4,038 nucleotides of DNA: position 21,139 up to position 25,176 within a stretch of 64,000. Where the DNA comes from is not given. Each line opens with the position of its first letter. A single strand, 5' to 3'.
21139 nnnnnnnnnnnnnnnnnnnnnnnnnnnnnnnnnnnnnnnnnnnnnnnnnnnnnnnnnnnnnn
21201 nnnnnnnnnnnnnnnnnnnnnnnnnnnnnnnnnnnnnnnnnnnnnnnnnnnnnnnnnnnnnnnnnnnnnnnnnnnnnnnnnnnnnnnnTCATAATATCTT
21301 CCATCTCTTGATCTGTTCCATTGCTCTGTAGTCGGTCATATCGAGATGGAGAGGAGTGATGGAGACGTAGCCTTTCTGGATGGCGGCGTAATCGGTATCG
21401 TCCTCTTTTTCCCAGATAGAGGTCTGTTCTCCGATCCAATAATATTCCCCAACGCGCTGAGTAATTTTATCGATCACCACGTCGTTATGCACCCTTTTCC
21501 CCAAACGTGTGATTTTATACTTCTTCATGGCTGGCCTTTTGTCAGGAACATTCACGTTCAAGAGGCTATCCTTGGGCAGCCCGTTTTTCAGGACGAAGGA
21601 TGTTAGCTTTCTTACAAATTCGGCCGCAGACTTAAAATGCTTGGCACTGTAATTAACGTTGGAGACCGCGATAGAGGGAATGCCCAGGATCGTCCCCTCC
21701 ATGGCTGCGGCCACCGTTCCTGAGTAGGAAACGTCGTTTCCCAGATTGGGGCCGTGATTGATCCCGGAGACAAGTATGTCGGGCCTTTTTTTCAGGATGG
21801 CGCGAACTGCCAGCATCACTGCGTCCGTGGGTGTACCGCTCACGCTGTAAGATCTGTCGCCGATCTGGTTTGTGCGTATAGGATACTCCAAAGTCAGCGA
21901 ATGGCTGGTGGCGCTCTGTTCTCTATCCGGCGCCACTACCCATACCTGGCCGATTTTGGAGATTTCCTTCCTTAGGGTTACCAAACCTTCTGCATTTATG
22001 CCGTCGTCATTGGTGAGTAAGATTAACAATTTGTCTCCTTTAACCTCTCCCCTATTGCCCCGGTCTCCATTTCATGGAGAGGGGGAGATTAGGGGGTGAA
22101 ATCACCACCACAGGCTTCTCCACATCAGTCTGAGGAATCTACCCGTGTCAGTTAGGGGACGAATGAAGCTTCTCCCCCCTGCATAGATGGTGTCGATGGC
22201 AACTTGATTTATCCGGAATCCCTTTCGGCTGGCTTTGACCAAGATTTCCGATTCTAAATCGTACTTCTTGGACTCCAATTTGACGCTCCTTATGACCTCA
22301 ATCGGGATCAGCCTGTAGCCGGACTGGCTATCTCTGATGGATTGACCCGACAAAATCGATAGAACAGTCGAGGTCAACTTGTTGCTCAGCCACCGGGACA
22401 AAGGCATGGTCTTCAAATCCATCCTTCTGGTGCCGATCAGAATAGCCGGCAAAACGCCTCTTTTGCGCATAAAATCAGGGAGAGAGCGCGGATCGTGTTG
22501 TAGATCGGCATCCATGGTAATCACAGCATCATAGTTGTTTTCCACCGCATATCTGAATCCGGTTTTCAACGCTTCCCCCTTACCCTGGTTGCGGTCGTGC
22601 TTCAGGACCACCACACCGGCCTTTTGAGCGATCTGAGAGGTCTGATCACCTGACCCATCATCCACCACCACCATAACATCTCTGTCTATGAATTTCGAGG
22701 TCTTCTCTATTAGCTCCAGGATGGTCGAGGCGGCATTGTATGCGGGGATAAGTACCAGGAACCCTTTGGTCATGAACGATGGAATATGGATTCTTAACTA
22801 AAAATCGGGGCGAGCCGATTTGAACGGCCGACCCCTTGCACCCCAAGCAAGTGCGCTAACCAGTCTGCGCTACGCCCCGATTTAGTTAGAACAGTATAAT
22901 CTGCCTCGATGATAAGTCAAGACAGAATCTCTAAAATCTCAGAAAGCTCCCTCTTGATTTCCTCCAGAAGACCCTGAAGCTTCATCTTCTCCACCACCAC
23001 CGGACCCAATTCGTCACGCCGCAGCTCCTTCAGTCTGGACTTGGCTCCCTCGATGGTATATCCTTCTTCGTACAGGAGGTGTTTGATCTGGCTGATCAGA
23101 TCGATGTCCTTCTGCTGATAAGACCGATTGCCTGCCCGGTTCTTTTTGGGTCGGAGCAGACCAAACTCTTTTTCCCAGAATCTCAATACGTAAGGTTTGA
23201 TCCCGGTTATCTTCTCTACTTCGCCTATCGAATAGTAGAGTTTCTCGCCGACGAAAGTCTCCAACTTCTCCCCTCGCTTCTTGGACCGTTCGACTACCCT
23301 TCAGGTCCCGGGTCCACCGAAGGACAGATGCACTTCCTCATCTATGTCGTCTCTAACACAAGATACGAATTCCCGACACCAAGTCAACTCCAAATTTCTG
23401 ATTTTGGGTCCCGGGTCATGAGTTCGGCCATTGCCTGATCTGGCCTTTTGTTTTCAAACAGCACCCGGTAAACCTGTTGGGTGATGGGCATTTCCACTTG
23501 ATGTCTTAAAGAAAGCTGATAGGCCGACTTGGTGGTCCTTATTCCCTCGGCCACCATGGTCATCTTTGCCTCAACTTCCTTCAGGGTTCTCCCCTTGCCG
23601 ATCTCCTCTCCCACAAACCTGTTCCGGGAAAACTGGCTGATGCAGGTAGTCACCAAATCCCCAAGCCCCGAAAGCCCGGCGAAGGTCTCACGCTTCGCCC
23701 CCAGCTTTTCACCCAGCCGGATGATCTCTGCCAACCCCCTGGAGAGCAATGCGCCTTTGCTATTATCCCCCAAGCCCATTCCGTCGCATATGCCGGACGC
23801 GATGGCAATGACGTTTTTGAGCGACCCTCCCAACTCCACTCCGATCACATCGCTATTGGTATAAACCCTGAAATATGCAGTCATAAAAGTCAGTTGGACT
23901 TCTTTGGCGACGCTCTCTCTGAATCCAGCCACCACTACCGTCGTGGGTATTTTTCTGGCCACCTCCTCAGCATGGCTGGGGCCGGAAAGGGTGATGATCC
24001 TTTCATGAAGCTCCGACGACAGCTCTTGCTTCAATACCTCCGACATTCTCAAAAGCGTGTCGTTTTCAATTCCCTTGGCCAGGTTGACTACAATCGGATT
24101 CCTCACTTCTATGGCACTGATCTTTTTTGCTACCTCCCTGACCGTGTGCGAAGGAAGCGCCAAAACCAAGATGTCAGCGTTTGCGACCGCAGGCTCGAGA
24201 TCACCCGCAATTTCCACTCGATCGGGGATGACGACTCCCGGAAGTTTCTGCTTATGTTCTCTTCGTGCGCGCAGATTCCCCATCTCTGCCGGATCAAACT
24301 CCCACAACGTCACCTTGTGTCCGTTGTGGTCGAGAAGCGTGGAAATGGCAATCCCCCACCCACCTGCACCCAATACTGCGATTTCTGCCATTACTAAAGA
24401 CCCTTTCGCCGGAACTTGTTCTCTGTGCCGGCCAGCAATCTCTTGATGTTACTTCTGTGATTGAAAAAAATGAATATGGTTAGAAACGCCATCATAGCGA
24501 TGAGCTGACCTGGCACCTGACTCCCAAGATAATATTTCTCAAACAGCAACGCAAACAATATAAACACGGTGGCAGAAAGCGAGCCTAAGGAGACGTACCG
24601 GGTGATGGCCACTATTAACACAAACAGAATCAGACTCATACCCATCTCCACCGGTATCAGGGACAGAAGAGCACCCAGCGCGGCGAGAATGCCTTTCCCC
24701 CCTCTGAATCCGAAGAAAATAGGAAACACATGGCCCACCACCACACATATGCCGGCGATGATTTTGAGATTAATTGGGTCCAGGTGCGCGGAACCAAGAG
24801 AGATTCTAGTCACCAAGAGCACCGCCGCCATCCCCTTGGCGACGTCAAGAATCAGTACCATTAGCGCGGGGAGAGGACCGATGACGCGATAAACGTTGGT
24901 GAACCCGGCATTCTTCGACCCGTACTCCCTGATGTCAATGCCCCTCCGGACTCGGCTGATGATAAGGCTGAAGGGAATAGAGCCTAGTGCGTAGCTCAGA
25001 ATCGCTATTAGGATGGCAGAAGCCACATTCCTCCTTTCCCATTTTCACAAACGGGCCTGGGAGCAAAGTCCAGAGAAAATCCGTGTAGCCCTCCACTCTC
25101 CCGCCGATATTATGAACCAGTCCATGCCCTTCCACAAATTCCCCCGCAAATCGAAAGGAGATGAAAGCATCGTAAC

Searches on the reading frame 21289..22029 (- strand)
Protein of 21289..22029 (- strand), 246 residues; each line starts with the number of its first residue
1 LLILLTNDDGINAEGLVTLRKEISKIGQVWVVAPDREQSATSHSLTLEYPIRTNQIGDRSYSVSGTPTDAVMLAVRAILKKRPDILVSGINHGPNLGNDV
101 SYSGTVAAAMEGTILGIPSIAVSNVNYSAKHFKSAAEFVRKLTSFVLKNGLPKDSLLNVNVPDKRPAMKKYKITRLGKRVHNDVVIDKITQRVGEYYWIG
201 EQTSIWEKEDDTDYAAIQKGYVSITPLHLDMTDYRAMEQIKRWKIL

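Call 9: search_protein_families(library=pfam, proteins=[window:21289-22029:-], max_evalue=0.01)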
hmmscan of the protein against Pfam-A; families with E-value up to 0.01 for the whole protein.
window:21289-22029:- (246 aa): 1 family
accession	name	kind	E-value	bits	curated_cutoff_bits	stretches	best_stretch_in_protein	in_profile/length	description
PF01975.23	SurE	-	8.7e-63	212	22.1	1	3-181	1-187/189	Survival protein SurE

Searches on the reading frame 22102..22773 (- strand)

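Call 9: search_protein_families(library=pfam, proteins=[window:22102-22773:-], max_evalue=0.01)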
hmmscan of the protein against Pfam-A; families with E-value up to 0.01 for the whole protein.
window:22102-22773:- (223 aa): 4 families
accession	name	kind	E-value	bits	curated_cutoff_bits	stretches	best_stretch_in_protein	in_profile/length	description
PF00535.33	Glycos_transf_2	-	3.2e-22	79.7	23.3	1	7-118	2-117/168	Glycosyl transferase family 2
PF13641.12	Glyco_tranf_2_3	-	2.7e-06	28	27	1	5-98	3-104/230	Glycosyltransferase like family 2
PF13704.12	Glyco_tranf_2_4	-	0.0028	18.6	27.5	1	13-90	2-81/98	Glycosyl transferase family 2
PF04028.18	DUF374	-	0.0035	17.3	26.8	1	42-88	18-63/69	Domain of unknown function (DUF374)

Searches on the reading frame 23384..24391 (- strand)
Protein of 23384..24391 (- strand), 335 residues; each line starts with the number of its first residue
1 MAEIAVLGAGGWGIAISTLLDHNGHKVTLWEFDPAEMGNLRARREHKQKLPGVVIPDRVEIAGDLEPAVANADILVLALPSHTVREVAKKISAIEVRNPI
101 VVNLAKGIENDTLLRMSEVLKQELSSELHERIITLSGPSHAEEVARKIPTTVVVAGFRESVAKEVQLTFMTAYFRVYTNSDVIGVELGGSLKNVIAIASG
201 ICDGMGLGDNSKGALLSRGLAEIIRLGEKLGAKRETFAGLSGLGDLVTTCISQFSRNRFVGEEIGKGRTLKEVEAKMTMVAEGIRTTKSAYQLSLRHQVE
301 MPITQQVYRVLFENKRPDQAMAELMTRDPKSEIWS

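Call 9: search_protein_families(library=pfam, proteins=[window:23384-24391:-], max_evalue=0.01)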
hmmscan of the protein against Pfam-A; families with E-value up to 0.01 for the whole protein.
window:23384-24391:- (335 aa): 6 families
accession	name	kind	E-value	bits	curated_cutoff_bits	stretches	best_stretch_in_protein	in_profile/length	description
PF07479.19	NAD_Gly3P_dh_C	-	2.8e-59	199.8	25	1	181-321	1-141/142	NAD-dependent glycerol-3-phosphate dehydrogenase C-terminus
PF01210.29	NAD_Gly3P_dh_N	-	2.1e-47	161.5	23.1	1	3-157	1-153/158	NAD-dependent glycerol-3-phosphate dehydrogenase N-terminus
PF20618.3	GPD_NAD_C_bact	-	4.2e-22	78.9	27.6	1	241-307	1-66/66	Bacterial GPD, NAD-dependent C-terminal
PF03807.23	F420_oxidored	-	7.9e-06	26.8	21.6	1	4-105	2-92/94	NADP oxidoreductase coenzyme F420-dependent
PF02558.23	ApbA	-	2.8e-05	24.2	22.2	1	4-115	1-110/150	Ketopantoate reductase PanE/ApbA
PF03446.21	NAD_binding_2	-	0.0026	18.2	21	1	3-91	1-79/161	NAD binding domain of 6-phosphogluconate dehydrogenase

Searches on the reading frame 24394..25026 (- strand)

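Call 9: search_protein_families(library=pfam, proteins=[window:24394-25026:-], max_evalue=0.01)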
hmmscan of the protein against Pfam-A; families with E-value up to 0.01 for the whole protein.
window:24394-25026:- (210 aa): 1 family
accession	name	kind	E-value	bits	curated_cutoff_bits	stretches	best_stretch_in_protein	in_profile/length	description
PF02660.20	G3P_acyltransf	-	3e-51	174.2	24.1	1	10-197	1-164/164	Glycerol-3-phosphate acyltransferase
